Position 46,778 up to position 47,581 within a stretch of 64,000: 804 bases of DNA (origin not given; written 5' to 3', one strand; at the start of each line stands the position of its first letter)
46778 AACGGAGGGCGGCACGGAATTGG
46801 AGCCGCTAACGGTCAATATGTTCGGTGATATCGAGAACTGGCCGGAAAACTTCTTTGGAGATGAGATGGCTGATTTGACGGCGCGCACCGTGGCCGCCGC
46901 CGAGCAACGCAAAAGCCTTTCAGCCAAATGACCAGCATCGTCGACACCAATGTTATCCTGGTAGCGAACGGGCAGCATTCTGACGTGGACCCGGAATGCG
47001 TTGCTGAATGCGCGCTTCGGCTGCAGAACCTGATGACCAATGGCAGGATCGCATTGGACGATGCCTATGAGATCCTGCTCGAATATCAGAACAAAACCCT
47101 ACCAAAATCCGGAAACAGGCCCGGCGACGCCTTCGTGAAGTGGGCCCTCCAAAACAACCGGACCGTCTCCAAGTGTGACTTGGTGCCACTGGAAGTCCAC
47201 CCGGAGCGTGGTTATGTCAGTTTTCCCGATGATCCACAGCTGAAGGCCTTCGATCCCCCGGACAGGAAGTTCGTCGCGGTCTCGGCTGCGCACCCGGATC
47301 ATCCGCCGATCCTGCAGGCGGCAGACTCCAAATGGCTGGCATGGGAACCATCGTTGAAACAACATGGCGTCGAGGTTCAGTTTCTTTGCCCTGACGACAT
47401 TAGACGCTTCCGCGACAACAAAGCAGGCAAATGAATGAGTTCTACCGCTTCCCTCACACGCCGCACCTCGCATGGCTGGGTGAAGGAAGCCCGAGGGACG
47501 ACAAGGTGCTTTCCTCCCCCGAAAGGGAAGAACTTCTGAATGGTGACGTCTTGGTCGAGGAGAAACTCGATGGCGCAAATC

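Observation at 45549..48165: Foreign-looking three-gene operon: ABC-type AAA ATPase + PIN nuclease + RNA ligase (candidate uncharacterised nuclease-and-repair conflict system)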

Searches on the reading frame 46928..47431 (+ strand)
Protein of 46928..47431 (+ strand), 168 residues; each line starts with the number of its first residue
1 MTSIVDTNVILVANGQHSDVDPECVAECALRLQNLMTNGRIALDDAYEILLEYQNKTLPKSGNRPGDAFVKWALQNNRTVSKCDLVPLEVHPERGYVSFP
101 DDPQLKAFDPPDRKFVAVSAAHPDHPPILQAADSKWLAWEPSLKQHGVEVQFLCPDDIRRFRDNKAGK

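Call 5: search_protein_families(library=pfam, proteins=[window:46928-47431:+], max_evalue=0.1)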
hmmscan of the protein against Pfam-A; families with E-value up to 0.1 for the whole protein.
window:46928-47431:+ (168 aa): 0 families

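Call 6: search_protein_families(library=padloc, proteins=[window:46928-47431:+], max_evalue=0.1)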
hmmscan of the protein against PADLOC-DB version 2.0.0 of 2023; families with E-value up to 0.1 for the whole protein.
window:46928-47431:+ (168 aa): 1 family
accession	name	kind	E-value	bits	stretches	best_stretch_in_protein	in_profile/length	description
PDLC04147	HEC-03A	-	3.4e-20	70.7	1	1-157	1-154/159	-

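Call 7: search_protein_families(library=ncbifam, proteins=[window:46928-47431:+], max_evalue=0.1)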
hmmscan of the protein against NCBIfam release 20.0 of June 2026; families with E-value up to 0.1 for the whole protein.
window:46928-47431:+ (168 aa): 0 families

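Call 8: search_protein_families(library=phrogs, proteins=[window:46928-47431:+], max_evalue=0.01)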
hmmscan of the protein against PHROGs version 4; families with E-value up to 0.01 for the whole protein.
window:46928-47431:+ (168 aa): 0 families

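Call 10: search_solved_structures(query=window:46928-47431:+, max_evalue=10, show_alignments=2)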
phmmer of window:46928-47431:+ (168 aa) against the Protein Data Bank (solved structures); distinct sequences matched with E-value up to 10: 0.

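Call 13: find_homologous_proteins(query=window:46928-47431:+, max_evalue=0.001)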
Query window:46928-47431:+ (168 aa): 826 proteins with E <= 0.001 among 860 candidates; the best 120 are listed.
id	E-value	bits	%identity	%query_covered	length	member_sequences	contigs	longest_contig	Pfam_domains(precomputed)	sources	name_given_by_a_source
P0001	2.5e-106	371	96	100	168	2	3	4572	-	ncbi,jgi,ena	jgi:hypothetical protein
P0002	5.1e-90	318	82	100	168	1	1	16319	-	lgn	-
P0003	9.7e-84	298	77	100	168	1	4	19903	-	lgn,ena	-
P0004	6.0e-82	292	73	99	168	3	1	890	-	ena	-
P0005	1.6e-81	290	74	100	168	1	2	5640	-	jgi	jgi:hypothetical protein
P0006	3.0e-81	289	74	100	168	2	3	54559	-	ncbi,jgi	jgi:hypothetical protein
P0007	3.8e-81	289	75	98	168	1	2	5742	-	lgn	-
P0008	9.4e-81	288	74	100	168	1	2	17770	-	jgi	jgi:hypothetical protein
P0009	1.3e-80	287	73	99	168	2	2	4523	-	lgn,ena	-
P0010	1.7e-80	287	73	100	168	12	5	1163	-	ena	-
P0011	2.8e-80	286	74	99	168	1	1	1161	-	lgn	-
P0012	2.8e-79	283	72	100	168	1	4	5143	-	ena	-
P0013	1.3e-78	281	71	99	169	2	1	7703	-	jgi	-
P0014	1.6e-78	281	72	100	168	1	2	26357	-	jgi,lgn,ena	jgi:hypothetical protein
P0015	1.8e-78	280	72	99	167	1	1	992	-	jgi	jgi:hypothetical protein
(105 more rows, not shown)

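Call 16: find_related_loci(query=A1, collection=genome_contigs, flank=6000)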
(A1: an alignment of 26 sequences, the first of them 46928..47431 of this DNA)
Query A1 (168 aa) in genome_contigs; peptide patterns used: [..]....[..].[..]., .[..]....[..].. (x = any residue, [..] = any of these).
208 stretches matched a pattern; 177 encode a relative of the query (tblastn E <= 1e-3); the best 80 are kept; 80 distinct loci.
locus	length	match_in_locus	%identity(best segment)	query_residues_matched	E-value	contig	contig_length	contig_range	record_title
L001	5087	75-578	73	1-168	2e-84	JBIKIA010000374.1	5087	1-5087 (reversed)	MAG: Prosthecobacter sp. isolate ME2014-05-29_3300042867_group5_bin141 Rohwer_bin2780_scaffold_13226_c1, whole genome sh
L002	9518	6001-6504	73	1-168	3e-84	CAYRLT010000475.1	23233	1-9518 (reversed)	MAG TPA_asm: uncultured Luteolibacter sp. isolate binchicken_co255_36 genome assembly, contig: k141_151726, whole genome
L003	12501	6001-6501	73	1-167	5e-82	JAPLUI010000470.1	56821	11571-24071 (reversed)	MAG: Verrucomicrobia bacterium isolate LacPavin_0419_WC70L_MAG_62_22 LacPavin_0419_WC70L_scaffold_658571, whole genome s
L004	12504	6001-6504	70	1-168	2e-79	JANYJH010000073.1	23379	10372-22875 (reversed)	MAG: Phragmitibacter sp. isolate GL140_3_metabinner_74 GL140_3_k141_2482516, whole genome shotgun sequence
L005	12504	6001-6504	70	1-168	7e-78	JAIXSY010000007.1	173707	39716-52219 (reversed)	MAG: Verrucomicrobiaceae bacterium isolate C8_MAG_00019 pond_C8_MAG_00019_000000000045, whole genome shotgun sequence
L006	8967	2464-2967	70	1-168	5e-77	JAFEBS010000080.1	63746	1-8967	MAG: Planctomycetota bacterium isolate SZAS-6 PLAN-KAN-1__80__length-63746, whole genome shotgun sequence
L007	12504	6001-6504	68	1-168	2e-76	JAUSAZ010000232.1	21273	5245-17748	MAG: Myxococcales bacterium isolate E6_metabat.bin.30 E6_k141_564590, whole genome shotgun sequence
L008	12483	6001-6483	68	1-161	5e-76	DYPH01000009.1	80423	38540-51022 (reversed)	MAG TPA_asm: Sorangium cellulosum isolate SulCav_GS09_5_65_23 SulCav_GS09_5_201_length_80423_cov_13_504131, whole genome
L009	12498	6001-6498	66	2-167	2e-74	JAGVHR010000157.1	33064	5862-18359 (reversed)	MAG: Thermodesulfovibrionales bacterium isolate DeMMO2_13 c_000000020769, whole genome shotgun sequence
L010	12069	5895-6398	65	1-168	8e-74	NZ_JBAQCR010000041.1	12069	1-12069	MAG: Prosthecobacter sp. isolate MFD12010_ilm_asm_bin26 k127_174102, whole genome shotgun sequence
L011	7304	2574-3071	64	2-167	1e-73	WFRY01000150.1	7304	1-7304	MAG: Desulfobulbaceae bacterium isolate S015_9 k151_180170, whole genome shotgun sequence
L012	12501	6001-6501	65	2-168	3e-73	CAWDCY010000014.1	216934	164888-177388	MAG: uncultured beta proteobacterium isolate MFD02832.bin.2.17 genome assembly, contig: contig_5351, whole genome shotgu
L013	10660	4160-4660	61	1-167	2e-71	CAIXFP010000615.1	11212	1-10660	MAG: uncultured proteobacterium isolate MJ-2014_bin-0895 genome assembly, contig: bin-0895:615/884, whole genome shotgun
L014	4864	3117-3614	64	2-167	2e-71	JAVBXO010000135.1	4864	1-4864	MAG: Azonexus sp. isolate GS9 7110, whole genome shotgun sequence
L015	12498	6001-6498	64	2-167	4e-71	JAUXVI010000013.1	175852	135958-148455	MAG: Hylemonella sp. isolate C15_concoct.bin.55 C15_k141_254603, whole genome shotgun sequence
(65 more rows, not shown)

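Call 37: predict_structure(alignment_id=A1)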
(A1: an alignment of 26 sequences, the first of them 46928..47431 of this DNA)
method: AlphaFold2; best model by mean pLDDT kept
length: 168 residues; sequences in the alignment: 26
mean_pLDDT: 93.8   pTM: 0.89
mean pLDDT of the five models: 93.8, 93.8, 93.2, 92.9, 64.7
residues with pLDDT >= 90: 137; 70-90: 29; 50-70: 2; < 50: 0
segments of 3 or more residues with pLDDT < 50: none
pLDDT, mean of each block of 10 residues (from residue 1): 96 89 95 97 98 94 95 97 98 97 94 97 97 89 97 88 73
secondary structure, 60 per line:
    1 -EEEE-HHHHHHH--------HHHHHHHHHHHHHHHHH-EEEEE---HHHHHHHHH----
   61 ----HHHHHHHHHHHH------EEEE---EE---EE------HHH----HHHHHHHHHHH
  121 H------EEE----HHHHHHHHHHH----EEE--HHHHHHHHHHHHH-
elements in order: E2-5 H7-13 H22-38 E40-44 H48-56 H65-76 E83-86 H110-121 E128-130 H135-145 E150-152 H155-167

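Call 40: search_dna_similar(query=window:46928-47431:+, collection=plasmids, mode=protein, max_rows=25)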
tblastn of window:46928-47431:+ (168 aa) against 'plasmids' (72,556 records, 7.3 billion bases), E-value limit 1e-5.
Records with a match: 12; places in all: 12; records where one place covers at least 80% of the query: 12.
Best place of each record, by identity: <60% 12.
By first word of the organism name: Aeromonas 6; Acinetobacter 3; Tistrella 1; Azotobacter 1; Rhodococcus 1.
By predicted mobility (MOB-suite, as given by PLSDB): conjugative 6; mobilizable 4; non-mobilizable 2.
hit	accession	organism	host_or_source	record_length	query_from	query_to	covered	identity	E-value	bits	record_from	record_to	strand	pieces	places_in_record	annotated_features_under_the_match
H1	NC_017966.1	Tistrella mobilis KA081020-065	-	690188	4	168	98%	55.8%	3e-49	176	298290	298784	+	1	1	hypothetical protein | RNA ligase family protein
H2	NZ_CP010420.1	Azotobacter chroococcum NCIMB 8003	cell culture,soil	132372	2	165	98%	47.9%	6e-40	149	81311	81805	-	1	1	hypothetical protein | DUF3696 domain-containing protein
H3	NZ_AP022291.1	Aeromonas veronii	-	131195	1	161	96%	48.4%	1e-41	154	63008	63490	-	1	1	hypothetical protein | DUF3696 domain-containing protein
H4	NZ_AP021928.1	Aeromonas caviae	-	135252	1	161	96%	48.4%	1e-41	154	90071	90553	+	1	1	hypothetical protein | DUF3696 domain-containing protein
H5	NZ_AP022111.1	Aeromonas caviae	-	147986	1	161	96%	48.4%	1e-41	154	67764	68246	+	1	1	hypothetical protein | DUF3696 domain-containing protein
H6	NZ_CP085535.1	Aeromonas salmonicida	Brook charr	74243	1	165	98%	46.1%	9e-39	146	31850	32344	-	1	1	hypothetical protein | DUF3696 domain-containing protein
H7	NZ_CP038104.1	Aeromonas salmonicida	Salvelinus fontinalis,whole organism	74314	1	165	98%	46.1%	9e-39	146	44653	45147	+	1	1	hypothetical protein | DUF3696 domain-containing protein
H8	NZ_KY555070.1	Aeromonas salmonicida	-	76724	1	165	98%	46.1%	9e-39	146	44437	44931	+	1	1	hypothetical protein | DUF3696 domain-containing protein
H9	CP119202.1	Acinetobacter soli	Homo sapiens,blood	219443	4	165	96%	45.1%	2e-38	145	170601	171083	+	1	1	hypothetical protein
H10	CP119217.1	Acinetobacter soli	Homo sapiens,blood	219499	4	165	96%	45.1%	2e-38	145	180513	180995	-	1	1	hypothetical protein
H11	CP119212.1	Acinetobacter soli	Homo sapiens,blood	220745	4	165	96%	45.1%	2e-38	145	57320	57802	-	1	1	hypothetical protein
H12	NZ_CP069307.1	Rhodococcus aetherivorans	monoisolate,Minnesota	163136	1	167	99%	32.4%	8e-10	64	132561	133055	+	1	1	hypothetical protein | DUF3696 domain-containing protein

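Call 41: search_dna_similar(query=window:46928-47431:+, collection=phages, mode=protein, max_rows=15)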
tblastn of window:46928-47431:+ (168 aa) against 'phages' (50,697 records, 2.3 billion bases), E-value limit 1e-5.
No match.

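Call 42: get_annotated_region(hit=H1, flank=8000)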
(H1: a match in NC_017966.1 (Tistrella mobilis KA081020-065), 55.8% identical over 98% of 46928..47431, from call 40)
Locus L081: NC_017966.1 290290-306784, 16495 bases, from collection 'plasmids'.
description: Tistrella mobilis KA081020-065 plasmid pTM2, complete sequence
organism: Tistrella mobilis KA081020-065 (NCBI taxid 1110502)
taxonomy: Bacteria; Pseudomonadota; Alphaproteobacteria; Geminicoccales; Geminicoccaceae; Tistrella; Tistrella mobilis; Tistrella mobilis KA081020-065
host: -; source: -; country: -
typing (MOB-suite, as given by PLSDB): non-mobilizable
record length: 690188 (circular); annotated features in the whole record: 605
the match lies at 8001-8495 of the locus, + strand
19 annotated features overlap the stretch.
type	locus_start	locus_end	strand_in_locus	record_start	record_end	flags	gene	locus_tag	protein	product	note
CDS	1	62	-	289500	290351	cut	-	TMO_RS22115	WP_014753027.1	ABC transporter permease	-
CDS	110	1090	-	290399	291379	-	-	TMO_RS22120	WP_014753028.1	ABC transporter permease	GO:0055085 - transmembrane transport [Evidence IEA]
CDS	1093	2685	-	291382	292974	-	-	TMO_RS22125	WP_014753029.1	ABC transporter substrate-binding protein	-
CDS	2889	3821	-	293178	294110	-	-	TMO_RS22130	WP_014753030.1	glyoxylate/hydroxypyruvate reductase A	-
CDS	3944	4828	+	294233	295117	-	-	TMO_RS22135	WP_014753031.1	helix-turn-helix transcriptional regulator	GO:0006355 - regulation of DNA-templated transcription [Evidence IEA]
CDS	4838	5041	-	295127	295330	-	-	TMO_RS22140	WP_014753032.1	hypothetical protein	-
CDS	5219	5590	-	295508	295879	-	-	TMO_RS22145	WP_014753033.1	PRC-barrel domain-containing protein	GO:0019684 - photosynthesis, light reaction [Evidence IEA]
CDS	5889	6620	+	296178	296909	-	-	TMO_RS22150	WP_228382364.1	Crp/Fnr family transcriptional regulator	GO:0006355 - regulation of DNA-templated transcription [Evidence IEA]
CDS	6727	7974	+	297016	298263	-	-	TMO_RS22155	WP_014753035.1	AAA family ATPase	-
CDS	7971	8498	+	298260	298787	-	-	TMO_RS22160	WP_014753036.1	hypothetical protein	-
CDS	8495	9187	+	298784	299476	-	-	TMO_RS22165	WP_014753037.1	RNA ligase family protein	-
CDS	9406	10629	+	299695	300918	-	-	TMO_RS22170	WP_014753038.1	DUF2599 domain-containing protein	-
CDS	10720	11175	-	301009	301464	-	-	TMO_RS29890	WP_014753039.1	hypothetical protein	-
CDS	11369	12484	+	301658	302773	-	-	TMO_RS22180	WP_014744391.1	ISAs1 family transposase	-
CDS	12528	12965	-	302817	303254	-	-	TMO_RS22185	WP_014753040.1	hotdog domain-containing protein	-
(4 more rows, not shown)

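Call 43: get_annotated_region(hit=H3, flank=8000)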
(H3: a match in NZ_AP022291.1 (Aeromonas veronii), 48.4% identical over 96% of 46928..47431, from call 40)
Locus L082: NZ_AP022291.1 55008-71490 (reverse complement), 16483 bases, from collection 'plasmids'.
description: Aeromonas veronii strain WP9-W18-ESBL-04 plasmid pWP9-W18-ESBL-04_1, complete sequence
organism: Aeromonas veronii (NCBI taxid 654)
taxonomy: Bacteria; Pseudomonadota; Gammaproteobacteria; Aeromonadales; Aeromonadaceae; Aeromonas; Aeromonas veronii
host: -; source: -; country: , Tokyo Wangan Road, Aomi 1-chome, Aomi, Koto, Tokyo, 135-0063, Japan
typing (MOB-suite, as given by PLSDB): conjugative; replicon rep_cluster_1169; relaxase MOBF; mating-pair formation MPF_F
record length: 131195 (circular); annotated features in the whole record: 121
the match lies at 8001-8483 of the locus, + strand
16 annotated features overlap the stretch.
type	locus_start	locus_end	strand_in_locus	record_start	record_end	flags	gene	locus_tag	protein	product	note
CDS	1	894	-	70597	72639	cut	-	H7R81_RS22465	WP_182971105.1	DUF3560 domain-containing protein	-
CDS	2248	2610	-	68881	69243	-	-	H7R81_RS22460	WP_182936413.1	DNA repair protein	-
CDS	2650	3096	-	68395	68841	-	radC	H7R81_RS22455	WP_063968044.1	DNA repair protein RadC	GO:0006281 - DNA repair [Evidence IEA]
CDS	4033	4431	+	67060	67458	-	-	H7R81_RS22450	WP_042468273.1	DUF6088 family protein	-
CDS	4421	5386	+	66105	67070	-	-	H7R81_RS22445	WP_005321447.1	nucleotidyl transferase AbiEii/AbiGii toxin family protein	-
CDS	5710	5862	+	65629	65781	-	-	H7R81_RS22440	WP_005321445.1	Hok/Gef family protein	-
CDS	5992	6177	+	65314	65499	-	-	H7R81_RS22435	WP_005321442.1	hypothetical protein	-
CDS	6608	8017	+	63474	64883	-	-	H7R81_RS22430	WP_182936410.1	DUF3696 domain-containing protein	-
CDS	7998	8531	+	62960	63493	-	-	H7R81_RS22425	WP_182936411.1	hypothetical protein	-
CDS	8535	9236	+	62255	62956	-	-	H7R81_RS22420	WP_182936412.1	RNA ligase family protein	-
CDS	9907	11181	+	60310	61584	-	-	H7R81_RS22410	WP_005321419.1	metallophosphoesterase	-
CDS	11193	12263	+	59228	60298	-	-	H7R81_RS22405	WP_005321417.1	GTPase-associated system all-helical protein GASH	-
CDS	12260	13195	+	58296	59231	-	-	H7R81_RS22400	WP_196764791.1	hypothetical protein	-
CDS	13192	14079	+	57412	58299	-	-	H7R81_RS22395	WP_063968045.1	hypothetical protein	-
CDS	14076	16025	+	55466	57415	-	-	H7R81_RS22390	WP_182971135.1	hypothetical protein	-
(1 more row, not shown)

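Call 44: get_annotated_region(hit=H2, flank=8000)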
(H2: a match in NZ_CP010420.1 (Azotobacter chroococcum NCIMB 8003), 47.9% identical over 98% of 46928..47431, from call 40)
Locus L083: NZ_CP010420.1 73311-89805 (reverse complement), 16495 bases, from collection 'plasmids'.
description: Azotobacter chroococcum NCIMB 8003 plasmid pAcX50e, complete sequence
organism: Azotobacter chroococcum NCIMB 8003 (NCBI taxid 1328314)
taxonomy: Bacteria; Pseudomonadota; Gammaproteobacteria; Pseudomonadales; Pseudomonadaceae; Azotobacter; Azotobacter chroococcum; Azotobacter chroococcum NCIMB 8003
host: -; source: cell culture,soil; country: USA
typing (MOB-suite, as given by PLSDB): mobilizable; replicon rep_cluster_1301; relaxase MOBH
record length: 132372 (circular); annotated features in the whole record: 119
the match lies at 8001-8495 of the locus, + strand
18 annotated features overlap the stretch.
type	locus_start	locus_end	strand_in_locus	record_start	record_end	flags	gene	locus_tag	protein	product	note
CDS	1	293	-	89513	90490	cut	-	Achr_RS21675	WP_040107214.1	ParM/StbA family protein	GO:0030541 - plasmid partitioning [Evidence IEA]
CDS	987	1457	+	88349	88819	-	mobI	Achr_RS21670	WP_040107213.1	conjugative transfer protein MobI(A/C)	-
CDS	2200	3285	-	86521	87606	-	-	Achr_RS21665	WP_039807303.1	IS5 family transposase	-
CDS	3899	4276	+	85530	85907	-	-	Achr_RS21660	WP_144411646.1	hypothetical protein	-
CDS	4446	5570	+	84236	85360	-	-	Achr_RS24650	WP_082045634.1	DUF3800 domain-containing protein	-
CDS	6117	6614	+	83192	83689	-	-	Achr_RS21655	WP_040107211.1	DEAD/DEAH box helicase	-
CDS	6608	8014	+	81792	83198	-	-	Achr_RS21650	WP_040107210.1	DUF3696 domain-containing protein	-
CDS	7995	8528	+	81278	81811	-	-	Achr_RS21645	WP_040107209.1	hypothetical protein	-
CDS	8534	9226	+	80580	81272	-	-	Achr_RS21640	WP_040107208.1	RNA ligase family protein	-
CDS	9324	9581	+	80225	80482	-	-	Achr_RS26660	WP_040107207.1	hypothetical protein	-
CDS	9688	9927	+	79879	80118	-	-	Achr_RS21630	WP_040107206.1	hypothetical protein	-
CDS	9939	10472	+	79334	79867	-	-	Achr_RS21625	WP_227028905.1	hypothetical protein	-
CDS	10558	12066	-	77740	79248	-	-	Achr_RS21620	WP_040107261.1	3'-5' exonuclease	-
CDS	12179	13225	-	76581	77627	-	-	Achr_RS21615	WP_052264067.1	MBL fold metallo-hydrolase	-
CDS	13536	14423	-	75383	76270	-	-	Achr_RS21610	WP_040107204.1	alpha/beta hydrolase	-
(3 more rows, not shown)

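Call 46: fold_search(model_id=the predicted structure, library=pdb)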
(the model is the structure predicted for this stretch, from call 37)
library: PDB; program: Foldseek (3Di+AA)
matches with E <= 10: 644; with E <= 0.001: 0
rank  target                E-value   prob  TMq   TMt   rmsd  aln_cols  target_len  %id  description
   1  3ix7_A                1.4e-02  0.98  0.40  0.48   5.7       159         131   11  Crystal structure of a domain of functionally unknown protein from Thermus thermophilus HB8 (released 2009-09-22)
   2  2fe1                  2.4e-02  0.82  0.35  0.42   7.7       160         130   13  Crystal Structure of PAE0151 from Pyrobaculum aerophilum (released 2005-12-27)
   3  2hwx                  3.5e-02  0.84  0.41  0.42   9.8       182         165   12  Structure of human SMG6 E1282C PIN domain mutant. (released 2006-11-14)
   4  3ix7_B                4.1e-02  0.91  0.37  0.45   6.0       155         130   14  Crystal structure of a domain of functionally unknown protein from Thermus thermophilus HB8 (released 2009-09-22)
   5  5yww                  5.5e-02  0.95  0.41  0.17   6.6       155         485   10  Archael RuvB-like Holiday junction helicase (released 2018-06-13)
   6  7vwo_A                5.9e-02  0.94  0.49  0.56   6.0       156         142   15  TA complex from Mycobacterium tuberculosis (released 2022-11-16)
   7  2hww_A                6.6e-02  0.75  0.42  0.44   9.5       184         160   11  Structure of PIN domain of human SMG6 (released 2006-11-14)
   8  9r0p_D                1.3e-01  0.16  0.27  0.23  11.8       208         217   10  human FAM118B trimeric filament (released 2025-11-26)
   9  4xgr_A                1.9e-01  0.66  0.37  0.45   5.4       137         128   14  Crystal structure of addiction module from Mycobacterial species (released 2015-08-12)
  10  6lfn_B                1.9e-01  0.18  0.26  0.14   9.1       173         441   12  Crystal structure of LpCGTb (released 2020-11-18)
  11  2dok_B                2.0e-01  0.51  0.41  0.41   9.3       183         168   14  Crystal structure of the PIN domain of human EST1A (released 2007-05-01)
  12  7og5_A                2.2e-01  0.47  0.41  0.43   8.7       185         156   13  RNA-free Ribonuclease P from Halorhodospira halophila (released 2021-07-07)
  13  7e8j_B                2.2e-01  0.25  0.33  0.30  14.2       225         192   11  Crystal structure of Proteinaceous RNase P (PRORP) from Thermococcus celer (released 2022-03-02)
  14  2jah_A                2.4e-01  0.16  0.31  0.24   9.3       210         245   10  Biochemical and structural analysis of the Clavulanic acid dehydeogenase (CAD) from Streptomyces clavuligerus (released 2007-02-20)
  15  7og5_J                2.5e-01  0.41  0.40  0.40   7.9       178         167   10  RNA-free Ribonuclease P from Halorhodospira halophila (released 2021-07-07)
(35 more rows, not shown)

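Call 57: search_protein_families(library=pfam, alignment_id=A3, max_evalue=0.00001)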
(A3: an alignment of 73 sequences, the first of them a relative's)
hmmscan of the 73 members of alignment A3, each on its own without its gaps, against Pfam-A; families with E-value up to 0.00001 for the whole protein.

A. member 1, L002:393-4601:+ (1403 aa): 3 families
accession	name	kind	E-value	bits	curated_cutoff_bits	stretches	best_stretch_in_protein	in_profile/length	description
PF07669.17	Eco57I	-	3.9e-19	69.8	25.3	1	574-858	2-94/171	Eco57I restriction-modification methylase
PF02384.22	N6_Mtase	-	3.5e-08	33.6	20.4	1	479-600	20-105/311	N-6 DNA Methylase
PF20473.4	MmeI_Mtase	-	1.6e-06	28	27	1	520-595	17-85/259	MmeI, DNA-methyltransferase domain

B. families by the number of members that match (of 73 scanned): 75 families (the first 25 are shown)
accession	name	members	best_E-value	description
PF07669.17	Eco57I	6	5.1e-21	Eco57I restriction-modification methylase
PF02384.22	N6_Mtase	5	4.1e-70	N-6 DNA Methylase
PF20473.4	MmeI_Mtase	5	2.3e-15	MmeI, DNA-methyltransferase domain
PF01420.25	Methylase_S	3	3e-21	Type I restriction modification DNA specificity domain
PF00873.25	ACR_tran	2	6.6e-160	AcrB/AcrD/AcrF family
PF01979.26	Amidohydro_1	2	5e-64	Amidohydrolase family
PF13156.12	Mrr_cat_2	2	4.4e-48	Restriction endonuclease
PF00270.35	DEAD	2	7.1e-24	DEAD/DEAH box helicase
PF07969.17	Amidohydro_3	2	1.2e-21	Amidohydrolase family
PF00271.37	Helicase_C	2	1.8e-21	Helicase conserved C-terminal domain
PF04851.21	ResIII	2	1.3e-14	Type III restriction enzyme, res subunit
PF01850.27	PIN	2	1e-13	PIN domain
PF08241.18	Methyltransf_11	2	3.8e-11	Methyltransferase domain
PF13489.12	Methyltransf_23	2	6.8e-09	Methyltransferase domain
PF01170.24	UPF0020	2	1.3e-08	RMKL-like, methyltransferase domain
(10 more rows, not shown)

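Call 58: search_protein_families(library=pfam, alignment_id=A4, max_evalue=0.00001)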
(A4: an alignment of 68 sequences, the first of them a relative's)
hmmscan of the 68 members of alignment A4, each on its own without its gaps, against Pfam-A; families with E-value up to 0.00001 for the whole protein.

A. member 1, L002:7293-8378:+ (362 aa): 0 families

B. families by the number of members that match (of 68 scanned): 87 families (the first 25 are shown)
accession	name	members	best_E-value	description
PF13476.12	AAA_23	4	2.2e-29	AAA domain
PF13304.12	AAA_21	3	3.6e-27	AAA domain, putative AbiEii toxin, Type IV TA system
PF02463.25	SMC_N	3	2.4e-14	RecF/RecN/SMC N terminal domain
PF00005.33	ABC_tran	2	1.3e-33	ABC transporter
PF02518.31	HATPase_c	2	3.5e-22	Histidine kinase-, DNA gyrase B-, and HSP90-like ATPase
PF00512.31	HisKA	2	2.9e-14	His Kinase A (phospho-acceptor) domain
PF13175.12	AAA_15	2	1.4e-13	AAA ATPase domain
PF00989.32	PAS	2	2.8e-09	PAS fold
PF08448.16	PAS_4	2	2.8e-08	PAS fold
PF13555.12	AAA_29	2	4e-08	P-loop containing region of AAA domain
PF11855.13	DUF3375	1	1.9e-154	Protein of unknown function (DUF3375)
PF03405.20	FA_desaturase_2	1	4.2e-102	Fatty acid desaturase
PF00591.27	Glycos_transf_3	1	2.8e-96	Glycosyl transferase family, a/b domain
PF07586.16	HXXSHH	1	8.4e-78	Protein of unknown function (DUF1552)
PF02624.21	YcaO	1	7.8e-70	YcaO cyclodehydratase, ATP-ad Mg2+-binding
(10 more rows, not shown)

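Call 70: get_annotated_region(hit=H12, flank=5000)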
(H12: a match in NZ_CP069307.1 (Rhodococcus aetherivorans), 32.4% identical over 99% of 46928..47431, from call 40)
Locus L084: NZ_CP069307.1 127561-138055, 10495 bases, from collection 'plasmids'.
description: Rhodococcus aetherivorans isolate PSBB011 plasmid unnamed, complete sequence
organism: Rhodococcus aetherivorans (NCBI taxid 191292)
taxonomy: Bacteria; Actinomycetota; Actinomycetes; Mycobacteriales; Nocardiaceae; Rhodococcus; Rhodococcus aetherivorans
host: -; source: monoisolate,Minnesota; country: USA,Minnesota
typing (MOB-suite, as given by PLSDB): conjugative; relaxase MOBF; mating-pair formation MPF_T
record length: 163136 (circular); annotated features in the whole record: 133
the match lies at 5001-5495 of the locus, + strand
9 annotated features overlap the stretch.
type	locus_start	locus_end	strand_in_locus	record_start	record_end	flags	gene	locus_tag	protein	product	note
CDS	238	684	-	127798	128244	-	-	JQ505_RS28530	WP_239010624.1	ABC transporter permease subunit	GO:0055085 - transmembrane transport [Evidence IEA]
CDS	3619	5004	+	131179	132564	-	-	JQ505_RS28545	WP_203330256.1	DUF3696 domain-containing protein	-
CDS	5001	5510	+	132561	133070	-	-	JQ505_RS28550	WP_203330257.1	hypothetical protein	-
CDS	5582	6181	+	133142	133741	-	-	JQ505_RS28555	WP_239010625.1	RNA ligase family protein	-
CDS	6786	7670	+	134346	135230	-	-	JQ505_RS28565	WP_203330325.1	nucleotide-binding protein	-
CDS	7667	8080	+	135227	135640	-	-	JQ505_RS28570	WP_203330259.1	hypothetical protein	-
CDS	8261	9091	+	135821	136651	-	-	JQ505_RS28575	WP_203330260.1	hypothetical protein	-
CDS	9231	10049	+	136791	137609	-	-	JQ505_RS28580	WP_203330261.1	hypothetical protein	-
CDS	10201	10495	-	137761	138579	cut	-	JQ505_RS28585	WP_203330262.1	biosynthetic peptidoglycan transglycosylase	GO:0071555 - cell wall organization [Evidence IEA]; GO:0009252 - peptidoglycan biosynthetic process [Evidence IEA]; ...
